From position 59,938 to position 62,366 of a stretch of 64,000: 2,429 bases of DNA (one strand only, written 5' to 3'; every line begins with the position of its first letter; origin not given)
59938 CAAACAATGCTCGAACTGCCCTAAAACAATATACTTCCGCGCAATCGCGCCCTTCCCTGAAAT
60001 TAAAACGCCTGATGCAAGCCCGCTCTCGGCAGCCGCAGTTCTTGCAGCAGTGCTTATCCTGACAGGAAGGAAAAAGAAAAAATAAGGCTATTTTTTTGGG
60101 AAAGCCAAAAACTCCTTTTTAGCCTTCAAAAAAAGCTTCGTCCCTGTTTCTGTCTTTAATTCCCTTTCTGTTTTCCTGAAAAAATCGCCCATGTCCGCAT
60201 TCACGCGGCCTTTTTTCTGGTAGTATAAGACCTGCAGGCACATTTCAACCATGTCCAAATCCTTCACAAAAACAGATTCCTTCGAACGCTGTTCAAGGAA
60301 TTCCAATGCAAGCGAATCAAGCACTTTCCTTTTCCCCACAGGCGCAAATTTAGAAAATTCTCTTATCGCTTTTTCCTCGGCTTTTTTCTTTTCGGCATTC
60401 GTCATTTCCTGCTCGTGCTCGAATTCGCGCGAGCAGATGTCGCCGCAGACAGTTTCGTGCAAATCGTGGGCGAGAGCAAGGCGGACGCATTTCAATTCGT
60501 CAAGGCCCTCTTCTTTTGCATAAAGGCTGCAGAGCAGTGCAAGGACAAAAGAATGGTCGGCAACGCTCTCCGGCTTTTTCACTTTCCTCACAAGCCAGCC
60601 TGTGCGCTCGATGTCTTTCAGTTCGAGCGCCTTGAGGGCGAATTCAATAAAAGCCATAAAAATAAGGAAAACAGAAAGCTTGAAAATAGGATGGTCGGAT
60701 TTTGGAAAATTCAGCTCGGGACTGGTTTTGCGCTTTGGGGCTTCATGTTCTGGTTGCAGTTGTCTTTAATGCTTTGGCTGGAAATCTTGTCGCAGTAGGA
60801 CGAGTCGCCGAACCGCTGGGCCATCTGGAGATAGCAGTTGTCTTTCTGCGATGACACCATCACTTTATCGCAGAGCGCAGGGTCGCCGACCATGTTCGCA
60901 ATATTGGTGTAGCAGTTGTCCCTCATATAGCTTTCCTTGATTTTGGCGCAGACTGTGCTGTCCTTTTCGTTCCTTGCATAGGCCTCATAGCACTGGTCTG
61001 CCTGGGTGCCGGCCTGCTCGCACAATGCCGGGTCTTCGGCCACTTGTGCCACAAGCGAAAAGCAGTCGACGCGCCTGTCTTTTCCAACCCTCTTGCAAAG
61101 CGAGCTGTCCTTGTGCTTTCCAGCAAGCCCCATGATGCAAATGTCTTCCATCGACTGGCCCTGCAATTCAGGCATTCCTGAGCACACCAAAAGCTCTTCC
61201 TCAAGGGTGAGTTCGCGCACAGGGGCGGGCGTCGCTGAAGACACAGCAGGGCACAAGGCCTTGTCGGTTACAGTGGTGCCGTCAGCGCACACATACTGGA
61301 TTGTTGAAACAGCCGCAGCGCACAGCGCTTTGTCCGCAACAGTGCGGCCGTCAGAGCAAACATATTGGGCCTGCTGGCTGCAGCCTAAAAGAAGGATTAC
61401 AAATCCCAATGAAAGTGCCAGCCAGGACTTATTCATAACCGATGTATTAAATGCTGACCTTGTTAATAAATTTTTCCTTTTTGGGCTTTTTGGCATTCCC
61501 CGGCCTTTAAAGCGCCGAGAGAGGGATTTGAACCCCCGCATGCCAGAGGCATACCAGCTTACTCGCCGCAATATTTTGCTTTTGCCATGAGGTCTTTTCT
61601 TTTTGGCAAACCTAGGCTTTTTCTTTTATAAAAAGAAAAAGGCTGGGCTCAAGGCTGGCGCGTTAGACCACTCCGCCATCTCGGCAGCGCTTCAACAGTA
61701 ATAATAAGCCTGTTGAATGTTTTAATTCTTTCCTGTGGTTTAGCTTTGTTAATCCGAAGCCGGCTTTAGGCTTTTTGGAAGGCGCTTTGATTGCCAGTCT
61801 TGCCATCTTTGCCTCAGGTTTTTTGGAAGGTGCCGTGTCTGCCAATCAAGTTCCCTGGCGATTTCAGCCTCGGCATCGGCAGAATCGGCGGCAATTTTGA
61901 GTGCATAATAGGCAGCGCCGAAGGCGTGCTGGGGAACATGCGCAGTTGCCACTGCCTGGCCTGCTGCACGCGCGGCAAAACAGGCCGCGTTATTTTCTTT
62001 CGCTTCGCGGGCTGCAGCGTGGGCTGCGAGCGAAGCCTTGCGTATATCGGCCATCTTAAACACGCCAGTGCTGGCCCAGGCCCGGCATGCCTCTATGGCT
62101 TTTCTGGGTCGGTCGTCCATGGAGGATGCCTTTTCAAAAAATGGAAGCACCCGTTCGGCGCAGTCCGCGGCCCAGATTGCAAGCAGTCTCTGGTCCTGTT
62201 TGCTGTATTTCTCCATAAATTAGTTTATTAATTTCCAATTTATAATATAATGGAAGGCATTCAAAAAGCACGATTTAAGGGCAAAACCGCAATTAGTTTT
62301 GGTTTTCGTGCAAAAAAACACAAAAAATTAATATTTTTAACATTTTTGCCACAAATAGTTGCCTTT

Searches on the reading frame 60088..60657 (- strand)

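Call 21: search_protein_families(library=pfam, proteins=[window:60088-60657:-], max_evalue=0.01)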
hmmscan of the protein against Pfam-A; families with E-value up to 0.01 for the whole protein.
window:60088-60657:- (189 aa): 3 families
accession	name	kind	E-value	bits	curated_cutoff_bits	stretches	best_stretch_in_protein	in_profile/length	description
PF13023.12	HD_3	-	4.4e-34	118.2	22.5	1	12-169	3-159/165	HD domain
PF12917.13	YfbR-like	-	8.7e-10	39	25.9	1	11-167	7-163/182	5'-deoxynucleotidase YfbR-like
PF01966.28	HD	-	8.1e-06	26.5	22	1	32-137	1-113/116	HD domain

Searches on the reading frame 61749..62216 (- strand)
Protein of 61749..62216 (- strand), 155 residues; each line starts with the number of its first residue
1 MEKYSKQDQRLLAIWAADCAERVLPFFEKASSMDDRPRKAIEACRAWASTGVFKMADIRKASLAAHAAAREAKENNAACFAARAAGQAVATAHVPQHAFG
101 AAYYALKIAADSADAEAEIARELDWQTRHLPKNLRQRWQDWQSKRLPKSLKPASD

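Call 21: search_protein_families(library=pfam, proteins=[window:61749-62216:-], max_evalue=0.01)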
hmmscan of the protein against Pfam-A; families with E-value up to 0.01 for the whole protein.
window:61749-62216:- (155 aa): 3 families
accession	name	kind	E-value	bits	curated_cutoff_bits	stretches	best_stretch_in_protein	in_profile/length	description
PF21805.3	Imm5_like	-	3.2e-40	137.4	25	1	3-132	2-128/129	Imm-5 like putative immunity protein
PF14423.12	Imm5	-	0.0048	17.5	25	1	16-93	38-118/186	Immunity protein Imm5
PF19969.4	VMAP-M8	-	0.0072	17.2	27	0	88-148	37-96/97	vWA-MoxR associated protein middle region (VMAP-M) 8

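Call 70: find_encoding_contigs(protein=window:61749-62216:-, flank=1500, max_places=8)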
Protein window:61749-62216:- (155 aa): no gene with exactly this product is on record in the collection.
